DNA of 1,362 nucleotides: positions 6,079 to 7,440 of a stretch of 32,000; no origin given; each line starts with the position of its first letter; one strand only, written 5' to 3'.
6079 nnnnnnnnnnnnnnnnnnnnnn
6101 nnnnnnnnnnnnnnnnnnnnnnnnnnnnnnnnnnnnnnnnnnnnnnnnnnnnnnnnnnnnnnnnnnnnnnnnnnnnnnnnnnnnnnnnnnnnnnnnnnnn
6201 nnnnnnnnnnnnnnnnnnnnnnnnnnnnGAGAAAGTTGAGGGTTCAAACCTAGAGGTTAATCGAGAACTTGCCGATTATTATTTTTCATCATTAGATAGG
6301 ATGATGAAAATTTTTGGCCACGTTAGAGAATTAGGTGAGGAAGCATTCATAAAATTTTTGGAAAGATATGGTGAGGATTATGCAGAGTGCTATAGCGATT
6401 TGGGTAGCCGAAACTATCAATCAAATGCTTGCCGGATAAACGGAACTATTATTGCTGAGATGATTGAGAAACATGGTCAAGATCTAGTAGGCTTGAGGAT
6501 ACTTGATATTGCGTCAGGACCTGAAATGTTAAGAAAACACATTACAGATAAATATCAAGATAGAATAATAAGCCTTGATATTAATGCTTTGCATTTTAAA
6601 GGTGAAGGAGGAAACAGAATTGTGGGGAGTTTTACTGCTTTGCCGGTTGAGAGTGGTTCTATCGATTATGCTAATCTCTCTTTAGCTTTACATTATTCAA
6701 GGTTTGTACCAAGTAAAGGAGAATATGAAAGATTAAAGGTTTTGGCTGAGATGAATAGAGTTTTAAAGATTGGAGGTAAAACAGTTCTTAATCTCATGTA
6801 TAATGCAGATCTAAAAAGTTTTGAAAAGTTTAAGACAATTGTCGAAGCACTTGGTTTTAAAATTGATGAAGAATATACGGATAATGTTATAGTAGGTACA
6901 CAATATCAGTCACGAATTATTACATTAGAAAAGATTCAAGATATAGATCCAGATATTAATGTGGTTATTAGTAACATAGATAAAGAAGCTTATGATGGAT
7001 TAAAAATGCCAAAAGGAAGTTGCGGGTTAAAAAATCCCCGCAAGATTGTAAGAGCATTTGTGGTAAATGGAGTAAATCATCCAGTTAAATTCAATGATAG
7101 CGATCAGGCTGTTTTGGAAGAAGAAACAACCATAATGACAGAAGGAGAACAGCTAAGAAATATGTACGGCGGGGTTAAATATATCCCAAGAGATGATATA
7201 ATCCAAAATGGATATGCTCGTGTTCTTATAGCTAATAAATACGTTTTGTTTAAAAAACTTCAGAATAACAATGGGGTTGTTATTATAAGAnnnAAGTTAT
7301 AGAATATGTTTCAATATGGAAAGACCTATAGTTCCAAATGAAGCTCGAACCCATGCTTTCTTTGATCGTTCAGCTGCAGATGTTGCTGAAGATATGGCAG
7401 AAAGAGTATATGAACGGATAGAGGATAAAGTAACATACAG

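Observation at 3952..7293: SNF2 ATPase fused to a methyltransferase that is not of the DNA type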

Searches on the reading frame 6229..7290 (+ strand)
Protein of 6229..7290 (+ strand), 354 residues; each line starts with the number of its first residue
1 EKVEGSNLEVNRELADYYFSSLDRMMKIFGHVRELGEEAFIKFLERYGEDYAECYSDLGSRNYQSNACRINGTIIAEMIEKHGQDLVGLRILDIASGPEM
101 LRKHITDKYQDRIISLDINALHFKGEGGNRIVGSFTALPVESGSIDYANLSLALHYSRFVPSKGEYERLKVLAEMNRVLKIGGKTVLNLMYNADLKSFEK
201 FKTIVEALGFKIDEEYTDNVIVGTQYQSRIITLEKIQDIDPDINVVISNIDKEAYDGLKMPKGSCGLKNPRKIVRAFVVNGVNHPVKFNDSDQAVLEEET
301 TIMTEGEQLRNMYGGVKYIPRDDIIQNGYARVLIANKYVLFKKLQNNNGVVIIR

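Call 27: predict_structure(alignment_id=A2)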
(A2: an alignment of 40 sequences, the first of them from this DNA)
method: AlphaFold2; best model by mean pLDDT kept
length: 354 residues; sequences in the alignment: 40
mean_pLDDT: 91.6   pTM: 0.90
mean pLDDT of the five models: 91.6, 90.8, 90.8, 89.9, 89.1
residues with pLDDT >= 90: 255; 70-90: 93; 50-70: 2; < 50: 4
segments of 3 or more residues with pLDDT < 50: 1-4
pLDDT, mean of each block of 10 residues (from residue 1): 60 82 87 91 94 88 94 97 92 93 96 96 90 94 96 87 93 96 96 92 96 97 95 96 86 93 85 95 97 96 96 95 93 88 89 90
secondary structure, 60 per line:
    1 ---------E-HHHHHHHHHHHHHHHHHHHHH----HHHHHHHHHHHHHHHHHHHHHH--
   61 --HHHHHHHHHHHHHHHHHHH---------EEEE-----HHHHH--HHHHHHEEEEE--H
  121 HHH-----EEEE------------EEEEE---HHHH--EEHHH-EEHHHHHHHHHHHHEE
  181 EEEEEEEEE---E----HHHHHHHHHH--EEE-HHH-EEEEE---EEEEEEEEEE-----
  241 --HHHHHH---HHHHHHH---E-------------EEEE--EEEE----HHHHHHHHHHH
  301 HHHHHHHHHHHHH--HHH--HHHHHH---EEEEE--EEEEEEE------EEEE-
elements in order: H12-32 H37-58 H63-81 E91-94 H100-104 H107-112 E113-117 H120-123 E129-132 E145-149 H153-156 H167-178 E179-189 H198-207 E210-212 E218-222 E226-235 H243-248 H252-258 E276-279 E282-285 H290-313 H321-326 E330-334 E337-343 E350-353

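Call 29: fold_search(model_id=the predicted structure, library=pdb)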
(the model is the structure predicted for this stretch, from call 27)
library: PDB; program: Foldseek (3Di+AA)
matches with E <= 10: 1593; with E <= 0.001: 795
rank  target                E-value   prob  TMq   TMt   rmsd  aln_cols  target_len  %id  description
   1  2zfu_B                1.4e-08  1.00  0.44  0.69   4.4       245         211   18  Structure of the methyltransferase-like domain of nucleomethylin (released 2008-12-02)
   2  2zfu_A                9.0e-08  1.00  0.42  0.66   5.9       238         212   18  Structure of the methyltransferase-like domain of nucleomethylin (released 2008-12-02)
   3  6zxw_G                1.6e-07  1.00  0.25  0.28   5.9       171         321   20  Structure of Archaeoglobus fulgidus Trm11-Trm112 m2G10 tRNA methyltransferase complex bound to sinefungin (released 2020-09-23)
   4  2pxx                  1.8e-07  1.00  0.34  0.52   6.0       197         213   15  Human putative methyltransferase MGC2408 (released 2007-05-22)
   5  6zxv_B                2.1e-07  1.00  0.27  0.29   5.7       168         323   20  Structure of Archaeoglobus fulgidus Trm11 m2G10 tRNA methyltransferase enzyme bound to sinefungin (released 2020-09-23)
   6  4qtu_B                2.3e-07  1.00  0.33  0.57   5.0       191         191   18  Structure of S. cerevisiae Bud23-Trm112 complex involved in formation of m7G1575 on 18S rRNA (SAM bound form) (released 2014-12-24)
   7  7wtt_q                5.1e-07  1.00  0.33  0.47   3.9       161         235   20  Cryo-EM structure of a human pre-40S ribosomal subunit - State RRP12-A1 (with CK1) (released 2022-10-19)
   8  4qtt_B                5.4e-07  1.00  0.33  0.61   5.3       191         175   18  Structure of S. cerevisiae Bud23-Trm112 complex involved in formation of m7G1575 on 18S rRNA (apo-form) (released 2014-12-24)
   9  4qtt_D                5.4e-07  1.00  0.32  0.60   5.3       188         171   18  Structure of S. cerevisiae Bud23-Trm112 complex involved in formation of m7G1575 on 18S rRNA (apo-form) (released 2014-12-24)
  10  8zc7_B                5.7e-07  1.00  0.31  0.39   5.3       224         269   13  Crystallographic analysis of MitM, which catalyzes the post-mitosane modification in mitomycin biosynthesis (released 2024-11-27)
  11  6zxv_A                7.2e-07  1.00  0.26  0.28   5.8       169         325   20  Structure of Archaeoglobus fulgidus Trm11 m2G10 tRNA methyltransferase enzyme bound to sinefungin (released 2020-09-23)
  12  6g4w_q                7.7e-07  1.00  0.35  0.59   5.1       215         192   19  Cryo-EM structure of a late human pre-40S ribosomal subunit - State A (released 2018-06-06)
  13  6f5z_B                8.1e-07  1.00  0.32  0.48   5.3       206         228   15  Complex between the Haloferax volcanii Trm112 methyltransferase activator and the Hvo_0019 putative methyltransferase (released 2018-07-11)
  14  3l8d                  9.2e-07  1.00  0.34  0.56   5.3       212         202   17  Crystal structure of methyltransferase from Bacillus Thuringiensis (released 2010-01-12)
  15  7ux8_A                9.2e-07  1.00  0.37  0.35   6.9       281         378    9  Crystal structure of MfnG, an L- and D-tyrosine O-methyltransferase from the marformycin biosynthesis pathway of Strep (released 2022-09-28)
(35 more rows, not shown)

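Call 45: search_protein_representatives(alignment_id=A2)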
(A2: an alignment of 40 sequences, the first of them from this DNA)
Query: 40 sequences, 354 profile positions. Proteins with E-value up to 0.001 (for the whole library): 587; up to 1e-10: 291; up to 1e-30: 155. The best 150 are listed.
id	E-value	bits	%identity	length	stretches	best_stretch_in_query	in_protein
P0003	2.1e-156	536.8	-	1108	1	1-354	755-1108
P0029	2.7e-151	520.0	-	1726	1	1-354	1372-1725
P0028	3.7e-151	519.5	-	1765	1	1-354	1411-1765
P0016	1.0e-150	518.1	-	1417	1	1-354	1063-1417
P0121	1.4e-150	517.6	-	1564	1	1-354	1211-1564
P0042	3.4e-150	516.3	-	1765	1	1-354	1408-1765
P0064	6.8e-149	512.1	-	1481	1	1-354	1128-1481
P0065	1.4e-148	511.1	-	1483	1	1-354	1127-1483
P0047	9.5e-148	508.3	-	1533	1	1-354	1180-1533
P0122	1.9e-147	507.3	-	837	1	1-354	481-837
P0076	2.3e-147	507.1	-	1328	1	1-354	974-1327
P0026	5.4e-147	505.8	-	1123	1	2-354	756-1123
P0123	1.6e-146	504.3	-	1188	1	5-354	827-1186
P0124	8.5e-146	501.9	-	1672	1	4-354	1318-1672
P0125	1.2e-145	501.4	-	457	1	1-354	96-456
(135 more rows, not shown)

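Call 62: search_solved_structures(query=A2, max_evalue=0.01, show_alignments=3)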
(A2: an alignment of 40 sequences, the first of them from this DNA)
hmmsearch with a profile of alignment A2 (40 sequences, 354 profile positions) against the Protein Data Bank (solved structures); distinct sequences matched with E-value up to 0.01: 3.
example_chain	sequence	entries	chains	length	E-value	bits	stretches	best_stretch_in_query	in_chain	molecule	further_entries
2zfu_A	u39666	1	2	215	1e-06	31.2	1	129-215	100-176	Cerebral protein 1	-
2p8j_A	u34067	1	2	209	0.00043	22.6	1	128-244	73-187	S-adenosylmethionine-dependent methyltransferase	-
1ve3_A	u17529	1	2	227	0.0023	20.2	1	87-187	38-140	hypothetical protein PH0226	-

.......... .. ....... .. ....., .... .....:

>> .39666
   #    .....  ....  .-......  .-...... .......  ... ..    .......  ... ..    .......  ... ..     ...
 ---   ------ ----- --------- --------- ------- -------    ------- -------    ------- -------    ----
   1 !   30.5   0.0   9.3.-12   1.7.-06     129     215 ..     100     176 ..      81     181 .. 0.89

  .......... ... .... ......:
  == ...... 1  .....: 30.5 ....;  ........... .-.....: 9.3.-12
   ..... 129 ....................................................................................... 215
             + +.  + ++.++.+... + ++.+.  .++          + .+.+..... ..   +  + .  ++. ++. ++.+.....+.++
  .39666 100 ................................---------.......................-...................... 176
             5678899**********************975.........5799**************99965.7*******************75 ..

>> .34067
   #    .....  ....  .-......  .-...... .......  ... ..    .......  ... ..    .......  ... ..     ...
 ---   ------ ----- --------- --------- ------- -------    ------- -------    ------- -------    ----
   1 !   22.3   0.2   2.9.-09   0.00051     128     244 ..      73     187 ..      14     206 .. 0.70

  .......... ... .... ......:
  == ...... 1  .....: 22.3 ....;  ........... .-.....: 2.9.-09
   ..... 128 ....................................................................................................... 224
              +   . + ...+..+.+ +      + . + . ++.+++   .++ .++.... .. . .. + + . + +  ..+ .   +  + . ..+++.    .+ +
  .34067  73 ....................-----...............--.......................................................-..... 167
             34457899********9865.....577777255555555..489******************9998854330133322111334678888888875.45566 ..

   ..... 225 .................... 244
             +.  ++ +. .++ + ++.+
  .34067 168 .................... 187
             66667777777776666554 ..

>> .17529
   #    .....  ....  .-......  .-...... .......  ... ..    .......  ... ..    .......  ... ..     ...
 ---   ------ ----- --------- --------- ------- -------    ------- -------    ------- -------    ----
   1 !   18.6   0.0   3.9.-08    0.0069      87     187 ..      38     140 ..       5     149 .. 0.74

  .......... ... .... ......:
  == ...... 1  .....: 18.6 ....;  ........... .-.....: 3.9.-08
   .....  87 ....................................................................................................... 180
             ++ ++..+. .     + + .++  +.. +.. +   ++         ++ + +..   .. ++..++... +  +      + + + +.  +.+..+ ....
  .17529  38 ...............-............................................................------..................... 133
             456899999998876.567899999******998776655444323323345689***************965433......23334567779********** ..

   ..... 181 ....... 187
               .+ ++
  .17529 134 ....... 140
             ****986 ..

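Call 75: search_protein_families(library=pfam, alignment_id=A2, max_evalue=0.01)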
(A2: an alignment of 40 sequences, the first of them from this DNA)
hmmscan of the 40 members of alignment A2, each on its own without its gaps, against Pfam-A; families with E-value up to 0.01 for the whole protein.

A. member 1, seq(354 aa): 3 families
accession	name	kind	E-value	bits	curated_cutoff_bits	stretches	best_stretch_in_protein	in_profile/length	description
PF08241.18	Methyltransf_11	-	1.3e-06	29.4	21.2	1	92-186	1-94/95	Methyltransferase domain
PF05148.21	Methyltransf_8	-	0.00062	20.1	27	1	89-217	74-185/219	Hypothetical methyltransferase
PF01209.24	Ubie_methyltran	-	0.0088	15.9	20.1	0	79-186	39-150/233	ubiE/COQ5 methyltransferase family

B. families by the number of members that match (of 40 scanned): 12 families
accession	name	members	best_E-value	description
PF08241.18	Methyltransf_11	40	2.4e-12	Methyltransferase domain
PF05148.21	Methyltransf_8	31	1.9e-09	Hypothetical methyltransferase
PF13649.12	Methyltransf_25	26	8.8e-08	Methyltransferase domain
PF01209.24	Ubie_methyltran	19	3.4e-05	ubiE/COQ5 methyltransferase family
PF13847.12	Methyltransf_31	15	1e-05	Methyltransferase domain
PF13489.12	Methyltransf_23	4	0.0025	Methyltransferase domain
PF08242.18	Methyltransf_12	2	7.9e-05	Methyltransferase domain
PF11968.14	Bmt2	1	0.00013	25S rRNA (adenine(2142)-N(1))-methyltransferase, Bmt2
PF16441.10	DUF5038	1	0.00074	Domain of unknown function (DUF5038)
PF20922.3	Anamorsin_N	1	0.0037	Anamorsin, N-terminal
PF24922.1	ACBP4_C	1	0.0054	Acyl-CoA-binding domain-containing protein 4-6, C-terminal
PF08031.17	BBE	1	0.0092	Berberine and berberine like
